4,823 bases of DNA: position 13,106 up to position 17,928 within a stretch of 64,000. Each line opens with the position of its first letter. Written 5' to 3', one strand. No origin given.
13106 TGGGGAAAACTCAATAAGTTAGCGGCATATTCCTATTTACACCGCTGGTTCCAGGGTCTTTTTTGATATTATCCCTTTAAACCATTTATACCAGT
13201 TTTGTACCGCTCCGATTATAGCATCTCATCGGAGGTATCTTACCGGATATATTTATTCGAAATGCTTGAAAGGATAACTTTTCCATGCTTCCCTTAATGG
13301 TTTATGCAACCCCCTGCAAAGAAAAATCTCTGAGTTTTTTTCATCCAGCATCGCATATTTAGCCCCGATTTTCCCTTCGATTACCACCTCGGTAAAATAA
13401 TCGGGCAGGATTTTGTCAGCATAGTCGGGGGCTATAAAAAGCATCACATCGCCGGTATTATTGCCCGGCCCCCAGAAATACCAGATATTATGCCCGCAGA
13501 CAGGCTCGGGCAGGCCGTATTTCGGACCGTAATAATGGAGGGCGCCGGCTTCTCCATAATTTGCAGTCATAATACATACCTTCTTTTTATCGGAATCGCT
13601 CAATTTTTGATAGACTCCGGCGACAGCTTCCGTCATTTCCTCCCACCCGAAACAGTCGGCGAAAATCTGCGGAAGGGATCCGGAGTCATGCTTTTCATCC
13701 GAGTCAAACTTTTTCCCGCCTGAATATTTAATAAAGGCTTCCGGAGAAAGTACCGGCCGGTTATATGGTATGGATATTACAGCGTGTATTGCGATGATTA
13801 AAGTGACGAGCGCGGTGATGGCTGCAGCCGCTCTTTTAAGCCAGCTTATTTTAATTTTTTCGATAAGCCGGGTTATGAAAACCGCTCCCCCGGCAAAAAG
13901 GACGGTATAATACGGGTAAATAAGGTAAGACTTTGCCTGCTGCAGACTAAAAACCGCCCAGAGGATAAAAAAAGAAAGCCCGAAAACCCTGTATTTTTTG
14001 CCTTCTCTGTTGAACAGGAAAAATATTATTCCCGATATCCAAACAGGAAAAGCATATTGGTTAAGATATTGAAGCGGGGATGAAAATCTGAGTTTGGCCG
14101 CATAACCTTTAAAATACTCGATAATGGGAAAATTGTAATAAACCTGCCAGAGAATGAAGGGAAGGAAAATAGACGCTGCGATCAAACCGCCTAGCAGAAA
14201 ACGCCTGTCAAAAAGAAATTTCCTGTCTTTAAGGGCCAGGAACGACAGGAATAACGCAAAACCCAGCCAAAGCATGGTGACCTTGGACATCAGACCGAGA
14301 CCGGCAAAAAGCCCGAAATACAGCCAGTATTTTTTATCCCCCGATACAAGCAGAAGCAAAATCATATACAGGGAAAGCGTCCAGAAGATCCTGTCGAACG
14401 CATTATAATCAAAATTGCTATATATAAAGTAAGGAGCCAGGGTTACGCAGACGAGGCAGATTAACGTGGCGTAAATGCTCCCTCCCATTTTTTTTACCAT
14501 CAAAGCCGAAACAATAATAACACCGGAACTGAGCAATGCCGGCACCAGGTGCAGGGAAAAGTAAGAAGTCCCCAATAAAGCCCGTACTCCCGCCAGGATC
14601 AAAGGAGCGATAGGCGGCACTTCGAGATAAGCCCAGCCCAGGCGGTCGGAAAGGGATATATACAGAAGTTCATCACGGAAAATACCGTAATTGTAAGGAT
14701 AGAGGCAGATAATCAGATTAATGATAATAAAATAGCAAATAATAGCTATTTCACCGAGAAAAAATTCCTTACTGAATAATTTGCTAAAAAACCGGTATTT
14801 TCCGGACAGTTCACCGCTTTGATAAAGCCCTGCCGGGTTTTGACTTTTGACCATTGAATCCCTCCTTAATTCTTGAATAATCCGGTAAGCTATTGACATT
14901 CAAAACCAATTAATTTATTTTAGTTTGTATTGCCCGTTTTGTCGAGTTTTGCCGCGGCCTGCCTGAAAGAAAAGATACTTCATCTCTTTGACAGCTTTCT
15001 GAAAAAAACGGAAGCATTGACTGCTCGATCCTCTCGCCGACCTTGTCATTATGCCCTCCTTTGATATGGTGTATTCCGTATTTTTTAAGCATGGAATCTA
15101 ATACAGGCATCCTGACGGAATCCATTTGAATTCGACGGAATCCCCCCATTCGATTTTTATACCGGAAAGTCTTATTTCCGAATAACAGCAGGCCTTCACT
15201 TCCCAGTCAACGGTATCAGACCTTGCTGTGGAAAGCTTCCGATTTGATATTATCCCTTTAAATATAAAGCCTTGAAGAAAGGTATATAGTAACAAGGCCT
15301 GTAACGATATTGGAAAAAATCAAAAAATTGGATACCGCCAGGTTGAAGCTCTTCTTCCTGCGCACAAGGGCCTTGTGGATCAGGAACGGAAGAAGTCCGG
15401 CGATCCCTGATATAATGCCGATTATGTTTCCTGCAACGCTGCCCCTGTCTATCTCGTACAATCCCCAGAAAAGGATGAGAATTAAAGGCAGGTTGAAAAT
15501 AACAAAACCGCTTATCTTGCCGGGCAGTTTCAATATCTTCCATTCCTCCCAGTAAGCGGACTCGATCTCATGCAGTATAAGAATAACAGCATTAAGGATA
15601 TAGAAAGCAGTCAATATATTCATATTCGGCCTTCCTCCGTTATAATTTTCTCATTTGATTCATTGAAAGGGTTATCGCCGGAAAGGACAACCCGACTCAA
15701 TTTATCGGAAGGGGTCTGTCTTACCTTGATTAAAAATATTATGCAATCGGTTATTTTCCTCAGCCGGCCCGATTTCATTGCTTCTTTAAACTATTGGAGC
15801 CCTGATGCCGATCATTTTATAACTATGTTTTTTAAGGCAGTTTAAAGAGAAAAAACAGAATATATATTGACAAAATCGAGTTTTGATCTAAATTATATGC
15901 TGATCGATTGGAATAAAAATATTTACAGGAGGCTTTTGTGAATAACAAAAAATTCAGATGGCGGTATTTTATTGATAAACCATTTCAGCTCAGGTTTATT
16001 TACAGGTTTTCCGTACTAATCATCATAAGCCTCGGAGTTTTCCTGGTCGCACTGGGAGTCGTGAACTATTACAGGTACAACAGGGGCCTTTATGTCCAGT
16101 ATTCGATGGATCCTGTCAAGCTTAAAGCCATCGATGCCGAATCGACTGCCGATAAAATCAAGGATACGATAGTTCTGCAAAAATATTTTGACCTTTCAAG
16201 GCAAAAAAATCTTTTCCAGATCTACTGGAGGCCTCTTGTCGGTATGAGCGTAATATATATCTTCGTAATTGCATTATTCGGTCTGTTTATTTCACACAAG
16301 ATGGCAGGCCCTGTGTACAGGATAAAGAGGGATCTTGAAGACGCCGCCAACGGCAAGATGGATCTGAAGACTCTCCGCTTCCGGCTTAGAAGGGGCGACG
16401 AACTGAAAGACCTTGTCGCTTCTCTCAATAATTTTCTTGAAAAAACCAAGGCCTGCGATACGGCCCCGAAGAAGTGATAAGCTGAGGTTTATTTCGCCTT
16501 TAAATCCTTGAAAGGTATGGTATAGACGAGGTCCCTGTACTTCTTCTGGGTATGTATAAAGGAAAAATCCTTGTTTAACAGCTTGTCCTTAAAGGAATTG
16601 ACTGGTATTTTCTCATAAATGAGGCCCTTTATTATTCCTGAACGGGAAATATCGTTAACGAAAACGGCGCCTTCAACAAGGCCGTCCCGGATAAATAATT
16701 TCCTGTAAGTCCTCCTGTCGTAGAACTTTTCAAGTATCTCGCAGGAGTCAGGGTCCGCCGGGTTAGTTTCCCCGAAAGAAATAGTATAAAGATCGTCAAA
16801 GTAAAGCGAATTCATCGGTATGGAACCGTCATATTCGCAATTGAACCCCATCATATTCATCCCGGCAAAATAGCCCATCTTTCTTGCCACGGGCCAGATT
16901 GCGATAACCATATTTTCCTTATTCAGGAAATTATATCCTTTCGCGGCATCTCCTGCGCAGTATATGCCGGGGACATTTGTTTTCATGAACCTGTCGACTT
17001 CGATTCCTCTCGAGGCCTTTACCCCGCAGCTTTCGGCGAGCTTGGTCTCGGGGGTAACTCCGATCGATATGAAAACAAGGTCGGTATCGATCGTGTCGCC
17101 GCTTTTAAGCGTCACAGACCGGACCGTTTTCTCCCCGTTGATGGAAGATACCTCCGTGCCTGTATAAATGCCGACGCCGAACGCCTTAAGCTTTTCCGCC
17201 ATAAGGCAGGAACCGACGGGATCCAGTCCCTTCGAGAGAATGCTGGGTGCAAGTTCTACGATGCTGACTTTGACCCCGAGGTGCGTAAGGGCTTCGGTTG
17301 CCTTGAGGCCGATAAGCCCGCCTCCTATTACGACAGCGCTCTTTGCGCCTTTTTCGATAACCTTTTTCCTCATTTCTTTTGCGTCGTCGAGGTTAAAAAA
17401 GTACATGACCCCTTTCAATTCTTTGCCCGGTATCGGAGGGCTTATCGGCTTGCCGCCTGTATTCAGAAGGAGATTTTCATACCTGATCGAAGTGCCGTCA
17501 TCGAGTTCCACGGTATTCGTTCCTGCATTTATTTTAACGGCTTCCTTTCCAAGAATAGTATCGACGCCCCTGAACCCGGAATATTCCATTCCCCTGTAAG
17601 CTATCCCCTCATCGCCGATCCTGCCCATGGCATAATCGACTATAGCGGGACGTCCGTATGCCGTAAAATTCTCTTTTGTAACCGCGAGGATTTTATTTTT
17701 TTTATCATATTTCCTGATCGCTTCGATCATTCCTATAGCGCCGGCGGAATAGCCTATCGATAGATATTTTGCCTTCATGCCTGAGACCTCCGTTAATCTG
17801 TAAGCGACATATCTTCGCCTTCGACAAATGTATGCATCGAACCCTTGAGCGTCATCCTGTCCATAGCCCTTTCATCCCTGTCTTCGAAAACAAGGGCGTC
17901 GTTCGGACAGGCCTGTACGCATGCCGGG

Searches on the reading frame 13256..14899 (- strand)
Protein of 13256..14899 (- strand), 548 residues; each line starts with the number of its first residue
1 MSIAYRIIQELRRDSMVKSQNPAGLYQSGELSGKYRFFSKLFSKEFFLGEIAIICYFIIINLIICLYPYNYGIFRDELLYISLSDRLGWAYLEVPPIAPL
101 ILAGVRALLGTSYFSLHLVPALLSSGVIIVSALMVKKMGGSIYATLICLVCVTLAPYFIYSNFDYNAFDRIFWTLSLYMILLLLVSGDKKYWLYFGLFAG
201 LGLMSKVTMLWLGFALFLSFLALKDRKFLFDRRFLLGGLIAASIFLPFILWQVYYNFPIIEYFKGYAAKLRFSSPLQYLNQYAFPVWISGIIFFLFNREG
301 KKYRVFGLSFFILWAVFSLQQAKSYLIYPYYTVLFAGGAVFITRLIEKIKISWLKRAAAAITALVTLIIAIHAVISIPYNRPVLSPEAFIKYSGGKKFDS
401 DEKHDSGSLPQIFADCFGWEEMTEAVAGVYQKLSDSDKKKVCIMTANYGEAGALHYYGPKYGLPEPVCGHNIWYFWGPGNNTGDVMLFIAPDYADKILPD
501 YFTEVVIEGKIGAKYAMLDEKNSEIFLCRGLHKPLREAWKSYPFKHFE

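Call 54: search_protein_families(library=pfam, proteins=[window:13256-14899:-], max_evalue=0.01)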
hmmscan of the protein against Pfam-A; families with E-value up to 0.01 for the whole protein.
window:13256-14899:- (548 aa): 1 family
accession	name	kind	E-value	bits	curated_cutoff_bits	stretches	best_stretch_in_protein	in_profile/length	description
PF13231.12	PMT_2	-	1.8e-17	64.4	26.1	1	94-251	2-160/160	Dolichyl-phosphate-mannose-protein mannosyltransferase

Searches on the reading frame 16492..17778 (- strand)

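Call 54: search_protein_families(library=pfam, proteins=[window:16492-17778:-], max_evalue=0.01)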
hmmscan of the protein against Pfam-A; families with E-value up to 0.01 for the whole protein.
window:16492-17778:- (429 aa): 9 families
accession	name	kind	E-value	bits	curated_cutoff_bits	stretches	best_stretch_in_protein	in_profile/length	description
PF07992.20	Pyr_redox_2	-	6.2e-53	180.5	26.1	1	8-302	6-291/291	Pyridine nucleotide-disulphide oxidoreductase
PF00070.33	Pyr_redox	-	6.1e-17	62.4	22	1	148-226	2-81/82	Pyridine nucleotide-disulphide oxidoreductase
PF18267.7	Rubredoxin_C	-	4.1e-11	43.1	25.9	1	321-390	1-69/70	Rubredoxin NAD+ reductase C-terminal domain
PF13738.12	Pyr_redox_3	-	3.1e-07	30.4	30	1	81-276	107-305/305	Pyridine nucleotide-disulphide oxidoreductase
PF00890.30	FAD_binding_2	-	0.00017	21.4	20.4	0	250-286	370-407/414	FAD binding domain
PF03486.20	HI0933_like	-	0.001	19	50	0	147-183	2-38/244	HI0933-like protein Rossmann domain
PF05834.18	Lycopene_cycl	-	0.0023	17.5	23.4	0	204-262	103-161/380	Lycopene cyclase protein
PF01266.30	DAO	-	0.0032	17.5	27.9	0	193-240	155-203/353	FAD dependent oxidoreductase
PF01262.27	AlaDh_PNT_C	-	0.0049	16.8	23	1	147-182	30-65/214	Alanine dehydrogenase/PNT, C-terminal domain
